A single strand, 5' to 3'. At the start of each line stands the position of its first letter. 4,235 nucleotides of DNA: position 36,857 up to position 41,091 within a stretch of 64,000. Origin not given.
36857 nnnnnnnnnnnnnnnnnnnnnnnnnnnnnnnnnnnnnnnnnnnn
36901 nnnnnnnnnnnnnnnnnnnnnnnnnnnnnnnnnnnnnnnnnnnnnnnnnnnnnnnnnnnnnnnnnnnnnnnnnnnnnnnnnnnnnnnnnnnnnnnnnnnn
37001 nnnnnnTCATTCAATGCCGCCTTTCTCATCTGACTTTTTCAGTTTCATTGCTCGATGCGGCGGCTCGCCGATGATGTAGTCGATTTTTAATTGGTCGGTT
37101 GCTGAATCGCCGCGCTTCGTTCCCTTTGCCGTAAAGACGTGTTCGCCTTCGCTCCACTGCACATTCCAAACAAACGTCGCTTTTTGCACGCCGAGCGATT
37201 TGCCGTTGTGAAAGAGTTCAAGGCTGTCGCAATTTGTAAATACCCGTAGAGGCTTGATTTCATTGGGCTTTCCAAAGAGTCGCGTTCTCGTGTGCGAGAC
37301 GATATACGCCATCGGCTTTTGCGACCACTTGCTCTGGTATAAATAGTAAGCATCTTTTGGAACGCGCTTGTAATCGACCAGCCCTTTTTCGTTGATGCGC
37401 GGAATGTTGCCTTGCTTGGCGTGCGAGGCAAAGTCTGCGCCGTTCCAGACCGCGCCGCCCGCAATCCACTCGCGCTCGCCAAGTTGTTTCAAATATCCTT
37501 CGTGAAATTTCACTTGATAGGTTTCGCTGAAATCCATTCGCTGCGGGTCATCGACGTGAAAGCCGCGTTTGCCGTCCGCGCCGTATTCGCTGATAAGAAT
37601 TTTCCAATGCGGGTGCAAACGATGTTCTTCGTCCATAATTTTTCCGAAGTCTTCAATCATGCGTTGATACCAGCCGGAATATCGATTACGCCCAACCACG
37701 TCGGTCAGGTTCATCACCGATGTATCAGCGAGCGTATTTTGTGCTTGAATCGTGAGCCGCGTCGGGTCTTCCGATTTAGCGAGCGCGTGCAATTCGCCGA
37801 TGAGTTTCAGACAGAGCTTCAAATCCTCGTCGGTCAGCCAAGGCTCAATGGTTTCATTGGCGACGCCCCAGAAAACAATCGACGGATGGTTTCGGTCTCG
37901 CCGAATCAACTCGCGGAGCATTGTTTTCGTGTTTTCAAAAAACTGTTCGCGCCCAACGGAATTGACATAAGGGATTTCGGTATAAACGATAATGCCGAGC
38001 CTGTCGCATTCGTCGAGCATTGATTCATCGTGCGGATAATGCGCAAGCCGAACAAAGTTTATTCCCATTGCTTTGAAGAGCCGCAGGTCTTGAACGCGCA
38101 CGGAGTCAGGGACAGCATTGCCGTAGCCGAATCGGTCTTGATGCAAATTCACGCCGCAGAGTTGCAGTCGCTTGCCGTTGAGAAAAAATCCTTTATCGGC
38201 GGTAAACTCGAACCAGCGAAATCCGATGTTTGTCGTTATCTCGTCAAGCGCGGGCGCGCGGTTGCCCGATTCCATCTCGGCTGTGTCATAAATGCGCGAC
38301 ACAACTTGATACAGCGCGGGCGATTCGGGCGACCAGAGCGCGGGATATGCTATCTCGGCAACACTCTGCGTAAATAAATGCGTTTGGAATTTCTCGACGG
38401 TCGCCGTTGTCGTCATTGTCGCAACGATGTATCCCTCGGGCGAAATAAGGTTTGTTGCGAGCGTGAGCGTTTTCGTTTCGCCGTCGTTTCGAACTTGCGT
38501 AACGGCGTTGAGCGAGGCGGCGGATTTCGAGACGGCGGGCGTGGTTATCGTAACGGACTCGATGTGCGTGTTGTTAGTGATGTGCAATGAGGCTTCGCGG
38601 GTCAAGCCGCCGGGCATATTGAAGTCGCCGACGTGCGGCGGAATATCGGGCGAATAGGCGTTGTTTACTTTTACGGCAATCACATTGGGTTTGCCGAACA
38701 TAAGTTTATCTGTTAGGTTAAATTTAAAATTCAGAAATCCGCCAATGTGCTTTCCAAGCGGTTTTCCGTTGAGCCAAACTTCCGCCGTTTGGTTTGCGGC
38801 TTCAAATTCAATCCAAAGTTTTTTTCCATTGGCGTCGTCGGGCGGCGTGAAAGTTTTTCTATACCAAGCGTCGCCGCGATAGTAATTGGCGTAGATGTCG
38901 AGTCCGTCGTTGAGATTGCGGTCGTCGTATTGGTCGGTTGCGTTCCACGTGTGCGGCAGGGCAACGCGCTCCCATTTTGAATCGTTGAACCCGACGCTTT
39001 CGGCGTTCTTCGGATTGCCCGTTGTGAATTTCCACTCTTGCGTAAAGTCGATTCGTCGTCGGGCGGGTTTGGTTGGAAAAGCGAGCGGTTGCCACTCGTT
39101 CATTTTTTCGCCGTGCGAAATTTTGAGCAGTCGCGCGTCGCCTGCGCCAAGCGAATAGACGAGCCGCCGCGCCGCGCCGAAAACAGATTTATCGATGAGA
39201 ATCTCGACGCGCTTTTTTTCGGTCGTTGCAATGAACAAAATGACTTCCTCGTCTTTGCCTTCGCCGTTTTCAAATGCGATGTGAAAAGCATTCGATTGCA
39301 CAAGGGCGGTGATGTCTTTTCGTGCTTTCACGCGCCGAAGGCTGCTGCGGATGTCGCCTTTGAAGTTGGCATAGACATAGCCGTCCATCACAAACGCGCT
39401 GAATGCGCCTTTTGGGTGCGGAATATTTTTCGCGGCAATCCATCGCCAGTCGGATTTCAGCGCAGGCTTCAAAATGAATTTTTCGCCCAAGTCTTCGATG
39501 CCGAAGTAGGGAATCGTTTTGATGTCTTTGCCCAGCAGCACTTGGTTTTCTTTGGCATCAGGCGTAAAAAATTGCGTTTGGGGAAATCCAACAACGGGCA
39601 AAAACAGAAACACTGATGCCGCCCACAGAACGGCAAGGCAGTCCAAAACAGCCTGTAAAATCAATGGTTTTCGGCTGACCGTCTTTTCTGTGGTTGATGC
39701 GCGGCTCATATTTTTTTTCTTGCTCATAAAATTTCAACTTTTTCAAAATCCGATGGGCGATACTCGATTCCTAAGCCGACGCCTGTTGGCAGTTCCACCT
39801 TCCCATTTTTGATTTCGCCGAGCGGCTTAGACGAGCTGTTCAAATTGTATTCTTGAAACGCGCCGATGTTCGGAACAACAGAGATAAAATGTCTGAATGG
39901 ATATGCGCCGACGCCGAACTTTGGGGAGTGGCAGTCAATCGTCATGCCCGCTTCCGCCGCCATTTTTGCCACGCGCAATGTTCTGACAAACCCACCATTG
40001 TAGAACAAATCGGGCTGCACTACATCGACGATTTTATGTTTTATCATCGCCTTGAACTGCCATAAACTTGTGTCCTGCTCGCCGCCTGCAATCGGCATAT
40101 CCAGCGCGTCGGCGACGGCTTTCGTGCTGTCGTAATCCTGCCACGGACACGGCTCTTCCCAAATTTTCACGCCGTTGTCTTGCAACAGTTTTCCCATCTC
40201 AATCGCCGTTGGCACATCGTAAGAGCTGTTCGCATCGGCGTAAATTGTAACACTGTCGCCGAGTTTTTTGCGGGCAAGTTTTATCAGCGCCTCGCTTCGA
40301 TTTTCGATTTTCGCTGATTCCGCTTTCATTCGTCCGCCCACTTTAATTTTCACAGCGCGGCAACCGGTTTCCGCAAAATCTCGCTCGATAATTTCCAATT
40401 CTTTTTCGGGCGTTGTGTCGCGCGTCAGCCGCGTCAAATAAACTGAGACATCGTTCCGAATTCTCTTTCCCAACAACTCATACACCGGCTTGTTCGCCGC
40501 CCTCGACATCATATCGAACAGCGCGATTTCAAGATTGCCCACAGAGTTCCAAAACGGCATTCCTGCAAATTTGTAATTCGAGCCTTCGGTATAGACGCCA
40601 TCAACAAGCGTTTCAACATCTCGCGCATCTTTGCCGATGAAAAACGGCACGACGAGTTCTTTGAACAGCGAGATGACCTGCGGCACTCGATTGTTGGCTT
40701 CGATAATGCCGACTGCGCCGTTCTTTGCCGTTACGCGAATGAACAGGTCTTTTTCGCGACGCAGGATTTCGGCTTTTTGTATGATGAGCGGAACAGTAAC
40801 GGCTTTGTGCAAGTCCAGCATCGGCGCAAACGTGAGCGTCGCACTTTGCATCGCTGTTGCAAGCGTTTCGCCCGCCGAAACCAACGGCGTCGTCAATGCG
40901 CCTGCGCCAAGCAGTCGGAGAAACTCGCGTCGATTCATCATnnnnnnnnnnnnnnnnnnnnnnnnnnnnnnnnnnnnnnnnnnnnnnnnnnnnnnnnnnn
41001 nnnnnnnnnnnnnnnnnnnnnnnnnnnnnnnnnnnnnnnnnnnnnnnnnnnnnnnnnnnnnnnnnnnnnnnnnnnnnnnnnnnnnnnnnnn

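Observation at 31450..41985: Four twin-arginine-signal enzymes embedded in a hexuronate catabolic operon: candidate periplasmic acid-sugar processing module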

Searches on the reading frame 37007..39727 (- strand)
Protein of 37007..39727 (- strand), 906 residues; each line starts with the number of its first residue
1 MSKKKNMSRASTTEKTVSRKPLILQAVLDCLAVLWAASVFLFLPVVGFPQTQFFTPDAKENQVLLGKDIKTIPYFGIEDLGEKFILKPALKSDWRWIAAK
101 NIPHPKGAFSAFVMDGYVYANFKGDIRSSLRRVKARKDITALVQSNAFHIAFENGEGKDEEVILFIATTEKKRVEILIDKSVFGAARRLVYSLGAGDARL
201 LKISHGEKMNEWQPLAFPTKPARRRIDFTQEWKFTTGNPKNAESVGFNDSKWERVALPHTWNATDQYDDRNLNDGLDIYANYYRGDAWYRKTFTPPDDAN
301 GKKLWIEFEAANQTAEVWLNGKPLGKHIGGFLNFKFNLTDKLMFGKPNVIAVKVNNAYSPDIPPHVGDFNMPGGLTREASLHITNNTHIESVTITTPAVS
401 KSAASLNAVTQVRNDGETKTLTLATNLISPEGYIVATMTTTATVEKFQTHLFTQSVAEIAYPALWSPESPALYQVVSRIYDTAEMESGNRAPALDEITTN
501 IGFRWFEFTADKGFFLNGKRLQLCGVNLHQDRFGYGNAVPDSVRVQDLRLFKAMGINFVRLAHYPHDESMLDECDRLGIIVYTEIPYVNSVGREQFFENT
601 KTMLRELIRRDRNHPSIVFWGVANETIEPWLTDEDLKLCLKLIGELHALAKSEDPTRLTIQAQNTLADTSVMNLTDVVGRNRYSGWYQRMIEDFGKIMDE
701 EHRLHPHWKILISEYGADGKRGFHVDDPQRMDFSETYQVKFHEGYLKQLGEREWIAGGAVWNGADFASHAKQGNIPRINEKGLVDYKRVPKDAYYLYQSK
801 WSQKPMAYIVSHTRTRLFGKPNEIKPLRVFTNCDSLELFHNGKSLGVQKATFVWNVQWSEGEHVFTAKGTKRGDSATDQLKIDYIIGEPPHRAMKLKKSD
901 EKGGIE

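Call 2: search_protein_families(library=pfam, proteins=[window:37007-39727:-], max_evalue=0.01)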
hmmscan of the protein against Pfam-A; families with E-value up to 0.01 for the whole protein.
window:37007-39727:- (906 aa): 6 families
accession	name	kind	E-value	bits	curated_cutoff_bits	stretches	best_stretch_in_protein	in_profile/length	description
PF02836.23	Glyco_hydro_2_C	-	1.7e-42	146.1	21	1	511-802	5-298/302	Glycosyl hydrolases family 2, TIM barrel domain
PF02837.24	Glyco_hydro_2_N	-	5.1e-15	56.3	28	1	229-360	5-143/169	Glycosyl hydrolases family 2, sugar binding domain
PF16355.11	DUF4982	-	6.9e-14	52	23.9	1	823-873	2-57/61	Domain of unknown function (DUF4982)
PF00703.27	Glyco_hydro_2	-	6.5e-12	46.6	23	1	387-504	1-109/109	Glycosyl hydrolases family 2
PF22666.2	Glyco_hydro_2_N2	-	4.8e-09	36.9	27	1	280-359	43-122/167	Glycosyl hydrolase 2 galactose-binding domain-like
PF13364.12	BetaGal_ABD2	-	9.1e-06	26.8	23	1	258-356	13-108/112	Beta-galactosidase second all-beta domain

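Call 3: search_protein_families(library=ncbifam, proteins=[window:37007-39727:-], max_evalue=0.01)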
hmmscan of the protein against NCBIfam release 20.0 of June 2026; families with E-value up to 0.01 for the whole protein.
window:37007-39727:- (906 aa): 12 families
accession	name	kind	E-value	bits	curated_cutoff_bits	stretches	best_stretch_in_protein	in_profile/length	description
NF050095.1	BetGlucuronLacZ4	equivalog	2.7e-138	462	950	1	221-878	12-663/666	beta-glucuronidase LacZ4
NF041462.1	GalA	equivalog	4.5e-114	382.2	900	1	229-874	23-644/763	beta-galactosidase GalA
NF041463.1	GalB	equivalog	8.8e-91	305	900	2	244-689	92-538/869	beta-galactosidase GalB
NF007538.0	PRK10150.1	equivalog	4.4e-70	236.7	544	1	222-806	9-600/607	beta-glucuronidase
NF049877.1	GlucurArabfur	equivalog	4.8e-67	226.5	1800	1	218-878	359-1025/1400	beta-d-glucuronidase/beta-L-arabinofuranosidase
NF052611.1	beta_gal_Bga2A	equivalog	2e-46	158.5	999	1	240-627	57-459/1007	beta-galactosidase, LacZ type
NF049891.1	Bet1-4galacdseBT4156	equivalog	6.6e-44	150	1700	1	244-636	36-416/946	exo-beta-1,4-galactosidase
NF007666.0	PRK10340.1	equivalog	1.5e-39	135.6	1284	1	245-626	66-450/1030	beta-galactosidase subunit alpha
NF041100.1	betagal_LacZ_Ttogales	equivalog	3.5e-32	111.1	2000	1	228-626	40-443/1090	beta-galactosidase LacZ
NF007074.0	PRK09525.1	subfamily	9.8e-31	106.3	1221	1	287-626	122-463/1027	beta-galactosidase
NF049890.1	Bet1-4galacdseBT4151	equivalog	7.3e-18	63.9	1500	1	281-625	103-449/952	exo-beta-1,4-galactosidase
NF045579.1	rhamnoside_JR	domain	4.9e-07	30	50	1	274-358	29-112/123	glycosylhydrolase-like jelly roll fold domain-containing protein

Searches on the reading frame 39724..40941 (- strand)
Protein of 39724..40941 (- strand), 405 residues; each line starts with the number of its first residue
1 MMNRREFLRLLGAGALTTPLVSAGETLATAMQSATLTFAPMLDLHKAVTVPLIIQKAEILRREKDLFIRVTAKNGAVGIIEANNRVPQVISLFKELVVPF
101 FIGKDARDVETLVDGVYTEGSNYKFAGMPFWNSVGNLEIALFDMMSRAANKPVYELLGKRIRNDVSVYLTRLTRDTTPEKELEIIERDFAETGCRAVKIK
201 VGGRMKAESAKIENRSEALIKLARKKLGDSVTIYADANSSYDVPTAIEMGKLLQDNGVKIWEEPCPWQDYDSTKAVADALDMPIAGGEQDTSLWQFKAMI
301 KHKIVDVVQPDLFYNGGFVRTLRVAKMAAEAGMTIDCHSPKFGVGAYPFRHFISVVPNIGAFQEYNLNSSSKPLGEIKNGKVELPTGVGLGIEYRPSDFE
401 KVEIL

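Call 2: search_protein_families(library=pfam, proteins=[window:39724-40941:-], max_evalue=0.01)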
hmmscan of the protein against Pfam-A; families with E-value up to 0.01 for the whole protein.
window:39724-40941:- (405 aa): 2 families
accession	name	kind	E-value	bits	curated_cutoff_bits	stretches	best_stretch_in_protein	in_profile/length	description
PF13378.12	MR_MLE_C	-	2.8e-46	158.4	29.4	1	188-395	9-216/219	Enolase C-terminal domain-like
PF02746.21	MR_MLE_N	-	9.3e-06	26.3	22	1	66-158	29-117/117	Mandelate racemase / muconate lactonizing enzyme, N-terminal domain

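Call 3: search_protein_families(library=ncbifam, proteins=[window:39724-40941:-], max_evalue=0.01)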
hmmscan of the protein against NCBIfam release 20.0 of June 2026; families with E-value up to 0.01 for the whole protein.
window:39724-40941:- (405 aa): 16 families
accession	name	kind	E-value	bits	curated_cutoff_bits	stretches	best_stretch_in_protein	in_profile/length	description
NF040866.1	AraD_Arch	equivalog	1.7e-36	126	650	1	70-398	39-365/372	arabinonate dehydratase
NF047820.1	TalGalacDh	equivalog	2.3e-32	112.3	500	1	91-338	67-304/371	L-talarate/galactarate dehydratase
NF010624.0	PRK14017.1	equivalog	3.3e-32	112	311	1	64-346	14-293/382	galactonate dehydratase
NF040790.2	glucon_galact_dh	equivalog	2.5e-30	105.6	750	1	66-394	26-361/390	bifunctional D-gluconate/D-galactonate dehydratase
NF043051.1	ManoateDhtManD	equivalog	4.7e-28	98.1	550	2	68-202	20-151/403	D-mannonate dehydratase ManD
NF011968.0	PRK15440.1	equivalog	1.6e-26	93.1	393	1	66-353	60-329/395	L-rhamnonate dehydratase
NF011654.0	PRK15072.1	subfamily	2.4e-26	92.5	430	2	68-202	20-151/404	D-galactonate dehydratase family protein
TIGR02534.1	mucon_cyclo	subfamily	3.6e-25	88.8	334.95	1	98-394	71-357/368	muconate/chloromuconate family cycloisomerase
NF041118.1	A_G_epim_Thtga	equivalog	1.1e-14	54.4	500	1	64-369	30-319/341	L-Ala-D/L-Glu epimerase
NF043002.1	HProlDhtase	equivalog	1.1e-12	47.5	500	1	97-336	72-292/366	cis-3-hydroxy-L-proline dehydratase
TIGR01928.1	menC_lowGC_arch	equivalog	1.6e-12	47.1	200.65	1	136-336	94-279/325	o-succinylbenzoate synthase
TIGR03247.1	glucar-dehydr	equivalog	1.2e-08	34.2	828.7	1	170-395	173-398/441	glucarate dehydratase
NF002782.0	PRK02901.1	equivalog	1.1e-07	31.1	288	1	175-266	87-171/328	o-succinylbenzoate synthase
TIGR01927.1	menC_gam_Gplu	equivalog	3.6e-07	29.8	130.55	1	190-311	121-238/307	o-succinylbenzoate synthase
NF042940.1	racemase_DgcA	equivalog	1.9e-05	24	400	1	137-335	88-266/323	N-acetyl-D-Glu racemase DgcA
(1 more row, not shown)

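Call 5: search_solved_structures(query=window:39724-40941:-, max_evalue=1e-15, show_alignments=1)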
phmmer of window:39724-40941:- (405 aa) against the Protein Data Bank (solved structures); distinct sequences matched with E-value up to 1e-15: 53.
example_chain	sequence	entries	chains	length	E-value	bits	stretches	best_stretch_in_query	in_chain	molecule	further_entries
3u4f_A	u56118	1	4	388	4.3e-56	193.6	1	62-369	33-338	Mandelate racemase/muconate lactonizing enzyme family protein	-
3t8q_A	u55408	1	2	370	1.1e-54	188.9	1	58-369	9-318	Mandelate racemase/muconate lactonizing enzyme family protein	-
3tcs_A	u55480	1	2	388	1.1e-53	185.7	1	61-369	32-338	Racemase, putative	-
3t9p_A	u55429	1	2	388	3.1e-53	184.2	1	57-368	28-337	Mandelate racemase/muconate lactonizing enzyme family protein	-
3bjs_A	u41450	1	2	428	6.1e-31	110.8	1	61-402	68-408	Mandelate racemase/muconate lactonizing enzyme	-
2og9_A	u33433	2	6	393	1e-24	90.3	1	97-392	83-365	Mandelate racemase/muconate lactonizing enzyme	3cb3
3n4e_A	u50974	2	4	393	5.6e-23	84.6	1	66-357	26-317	Mandelate racemase/muconate lactonizing enzyme, C-terminal domain protein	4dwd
5olc_A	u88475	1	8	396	6e-23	84.5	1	64-339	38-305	Galactonate dehydratase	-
3ozm_A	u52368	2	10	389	2.3e-22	82.6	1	67-394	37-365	Putative mandelate racemase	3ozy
3h12_A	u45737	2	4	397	2.5e-22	82.5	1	67-394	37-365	mandelate racemase | Putative mandelate racemase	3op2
2ox4_A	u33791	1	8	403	2.5e-21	79.2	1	67-362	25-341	Putative mandelate racemase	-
2pp0_A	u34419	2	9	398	2.5e-21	79.1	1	88-338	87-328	L-talarate/Galactarate Dehydratase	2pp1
2pp3_A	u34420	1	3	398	1.7e-20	76.4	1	88-338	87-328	L-talarate/galactarate dehydratase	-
4il2_A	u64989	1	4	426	4.5e-20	75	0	66-202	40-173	Starvation sensing protein rspA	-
3ddm_A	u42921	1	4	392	5.4e-20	74.8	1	129-376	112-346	Putative mandelate racemase/muconate lactonizing enzyme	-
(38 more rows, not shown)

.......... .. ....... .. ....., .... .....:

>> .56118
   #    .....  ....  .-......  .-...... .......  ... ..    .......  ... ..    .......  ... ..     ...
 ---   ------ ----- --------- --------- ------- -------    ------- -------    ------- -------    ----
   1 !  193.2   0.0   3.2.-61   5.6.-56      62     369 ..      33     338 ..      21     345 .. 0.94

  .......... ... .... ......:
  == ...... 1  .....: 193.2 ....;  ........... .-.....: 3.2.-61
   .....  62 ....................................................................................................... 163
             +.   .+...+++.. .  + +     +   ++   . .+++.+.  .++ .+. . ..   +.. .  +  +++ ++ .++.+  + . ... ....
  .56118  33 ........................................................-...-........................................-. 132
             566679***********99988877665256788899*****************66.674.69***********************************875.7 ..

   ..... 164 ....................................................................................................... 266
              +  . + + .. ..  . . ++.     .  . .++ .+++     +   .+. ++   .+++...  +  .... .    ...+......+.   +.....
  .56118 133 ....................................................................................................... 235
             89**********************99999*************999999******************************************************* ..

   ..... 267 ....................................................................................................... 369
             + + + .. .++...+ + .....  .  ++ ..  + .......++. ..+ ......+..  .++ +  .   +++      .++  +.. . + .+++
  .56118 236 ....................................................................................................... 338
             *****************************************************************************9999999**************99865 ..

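Call 31: search_protein_representatives(protein=window:39724-40941:-)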
Query: 405 residues. Proteins with E-value up to 0.001 (for the whole library): 8426; up to 1e-10: 2659; up to 1e-30: 178. The best 150 are listed.
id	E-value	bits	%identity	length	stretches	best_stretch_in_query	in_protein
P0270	5.6e-120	417.1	51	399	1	1-392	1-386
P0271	3.9e-105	368.2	53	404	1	38-397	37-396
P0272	4.4e-105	368.1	46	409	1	39-395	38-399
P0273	4.2e-103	361.6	46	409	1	2-396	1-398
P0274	2.6e-95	335.9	45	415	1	40-393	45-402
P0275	4.6e-95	335.1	44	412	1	43-402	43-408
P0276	5.8e-95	334.8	45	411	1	2-404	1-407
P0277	1.0e-94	333.9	47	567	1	11-367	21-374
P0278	1.7e-94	333.2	44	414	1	45-403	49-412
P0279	1.8e-92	326.6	45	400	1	56-405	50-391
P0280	1.8e-92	326.5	47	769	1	22-366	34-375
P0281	1.5e-91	323.5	42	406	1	2-401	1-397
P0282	1.3e-88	313.8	40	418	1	39-395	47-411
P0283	8.8e-87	307.8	44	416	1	36-393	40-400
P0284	3.2e-84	299.4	40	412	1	2-397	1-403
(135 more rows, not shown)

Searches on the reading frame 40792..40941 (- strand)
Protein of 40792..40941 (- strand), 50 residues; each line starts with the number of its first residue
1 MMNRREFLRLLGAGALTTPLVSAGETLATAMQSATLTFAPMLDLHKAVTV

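Call 44: search_protein_families(library=ncbifam, proteins=[window:40792-40941:-], max_evalue=10)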
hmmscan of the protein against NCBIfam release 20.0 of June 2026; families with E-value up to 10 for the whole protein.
seq(50 aa): 3 families
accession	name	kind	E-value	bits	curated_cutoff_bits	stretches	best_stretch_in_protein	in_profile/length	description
TIGR02811.1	formate_TAT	hypoth_equivalog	0.016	15.5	48.45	1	2-33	9-40/66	formate dehydrogenase region TAT target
TIGR01409.1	TAT_signal_seq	domain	0.12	12.8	16.7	1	3-20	2-19/29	twin-arginine translocation signal domain-containing protein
NF052336.1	PdgHdaseHSB100310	equivalog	0.21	10.9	500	1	3-30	6-33/316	peptidoglycan hydrolase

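Call 45: search_protein_families(library=pfam, proteins=[window:40792-40941:-], max_evalue=10)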
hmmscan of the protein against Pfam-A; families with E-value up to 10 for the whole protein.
seq(50 aa): 1 family
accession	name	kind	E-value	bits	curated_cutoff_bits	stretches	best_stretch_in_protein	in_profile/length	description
PF10518.14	TAT_signal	-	0.0094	16.3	22.7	1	1-17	1-17/21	TAT (twin-arginine translocation) pathway signal sequence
